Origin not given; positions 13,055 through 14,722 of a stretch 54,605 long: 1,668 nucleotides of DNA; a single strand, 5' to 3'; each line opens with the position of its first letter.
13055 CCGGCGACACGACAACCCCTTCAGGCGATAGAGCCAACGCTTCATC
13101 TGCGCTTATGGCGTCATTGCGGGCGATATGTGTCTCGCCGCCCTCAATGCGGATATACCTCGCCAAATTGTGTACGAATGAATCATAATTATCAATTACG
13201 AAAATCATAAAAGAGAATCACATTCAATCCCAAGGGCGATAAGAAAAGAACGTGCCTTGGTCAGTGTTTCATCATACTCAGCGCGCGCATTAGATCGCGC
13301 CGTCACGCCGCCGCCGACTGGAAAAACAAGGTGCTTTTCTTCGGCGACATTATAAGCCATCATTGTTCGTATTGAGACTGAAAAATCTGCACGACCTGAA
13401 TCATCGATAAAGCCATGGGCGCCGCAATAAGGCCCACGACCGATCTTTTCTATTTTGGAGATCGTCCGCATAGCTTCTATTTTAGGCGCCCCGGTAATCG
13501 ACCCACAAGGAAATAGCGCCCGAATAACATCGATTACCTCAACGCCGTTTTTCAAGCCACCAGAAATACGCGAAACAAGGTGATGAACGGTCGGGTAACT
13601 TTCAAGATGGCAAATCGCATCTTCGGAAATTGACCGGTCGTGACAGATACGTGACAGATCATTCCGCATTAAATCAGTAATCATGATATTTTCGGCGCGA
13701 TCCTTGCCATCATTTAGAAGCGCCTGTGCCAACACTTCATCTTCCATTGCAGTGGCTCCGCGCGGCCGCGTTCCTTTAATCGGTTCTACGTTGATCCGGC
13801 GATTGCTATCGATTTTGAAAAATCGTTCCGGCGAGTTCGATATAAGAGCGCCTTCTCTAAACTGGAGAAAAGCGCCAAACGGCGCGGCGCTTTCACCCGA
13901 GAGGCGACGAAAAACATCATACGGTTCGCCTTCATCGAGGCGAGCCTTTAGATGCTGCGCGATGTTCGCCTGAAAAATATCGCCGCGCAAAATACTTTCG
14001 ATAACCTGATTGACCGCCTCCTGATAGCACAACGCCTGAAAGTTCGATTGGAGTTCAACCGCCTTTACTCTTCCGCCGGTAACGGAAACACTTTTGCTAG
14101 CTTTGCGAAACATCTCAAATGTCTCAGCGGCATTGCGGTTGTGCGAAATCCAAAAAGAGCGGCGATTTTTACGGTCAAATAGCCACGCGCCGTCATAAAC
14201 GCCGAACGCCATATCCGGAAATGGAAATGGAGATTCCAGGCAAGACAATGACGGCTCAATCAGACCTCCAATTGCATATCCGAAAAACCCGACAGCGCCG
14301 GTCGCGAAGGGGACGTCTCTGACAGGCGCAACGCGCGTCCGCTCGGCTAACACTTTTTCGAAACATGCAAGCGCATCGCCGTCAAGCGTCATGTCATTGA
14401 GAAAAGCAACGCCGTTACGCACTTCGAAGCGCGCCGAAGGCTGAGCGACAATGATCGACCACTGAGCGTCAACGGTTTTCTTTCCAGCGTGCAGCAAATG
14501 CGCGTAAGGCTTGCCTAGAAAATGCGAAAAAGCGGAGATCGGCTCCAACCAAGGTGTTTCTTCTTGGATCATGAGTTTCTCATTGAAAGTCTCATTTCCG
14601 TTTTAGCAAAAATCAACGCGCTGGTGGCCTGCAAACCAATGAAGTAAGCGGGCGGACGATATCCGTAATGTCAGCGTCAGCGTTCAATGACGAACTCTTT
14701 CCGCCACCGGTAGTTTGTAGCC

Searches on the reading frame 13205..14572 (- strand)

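Call 60: search_protein_families(library=ncbifam, proteins=[window:13205-14572:-], max_evalue=1e-20)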
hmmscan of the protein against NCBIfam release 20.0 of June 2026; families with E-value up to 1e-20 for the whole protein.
window:13205-14572:- (455 aa): 24 families
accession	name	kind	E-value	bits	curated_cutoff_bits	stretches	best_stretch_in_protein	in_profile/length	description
TIGR00553.1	pabB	equivalog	8.3e-99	330.8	328.4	1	94-442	2-328/329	aminodeoxychorismate synthase component I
TIGR01824.1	PabB-clade2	equivalog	4.5e-93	312.4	408.55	1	92-442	2-354/355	aminodeoxychorismate synthase, component I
TIGR00564.1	trpE_most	equivalog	3.8e-90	303.1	517.7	1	10-445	5-452/455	anthranilate synthase component I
NF005698.0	PRK07508.1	equivalog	7.7e-90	301.2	452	1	149-441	81-373/383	aminodeoxychorismate synthase component I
NF006563.0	PRK09070.1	equivalog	2.2e-86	290.2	514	1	15-448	16-445/447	aminodeoxychorismate synthase component I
NF012009.0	PRK15465.1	equivalog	1.8e-83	280.6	622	1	15-444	22-448/453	aminodeoxychorismate synthase component 1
TIGR01820.1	TrpE-arch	equivalog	6.8e-78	262.9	512.05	1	66-448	72-449/449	anthranilate synthase component I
NF004610.0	PRK05940.1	equivalog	3.6e-77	260.1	568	1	30-448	45-460/467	anthranilate synthase component I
NF010086.0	PRK13571.1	equivalog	4.6e-65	220.1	693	1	153-447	205-497/510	anthranilate synthase component I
NF010087.0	PRK13572.1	equivalog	2.8e-61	207.5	580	1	7-450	7-434/435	anthranilate synthase component I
NF010089.0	PRK13574.1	equivalog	5.1e-59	200.3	527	1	89-449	78-420/421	anthranilate synthase component I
NF004530.0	PRK05877.1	equivalog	9.6e-59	199.6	383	1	107-444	88-412/425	aminodeoxychorismate synthase component I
TIGR01823.1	PabB-fungal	equivalog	1.5e-52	178.8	442.55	1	73-444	347-738/742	aminodeoxychorismate synthase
NF010079.0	PRK13564.1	equivalog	5.3e-50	170.7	471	1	160-447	223-511/521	anthranilate synthase component 1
NF010081.0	PRK13566.1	equivalog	9.4e-49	166.3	645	1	92-447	158-507/729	anthranilate synthase component I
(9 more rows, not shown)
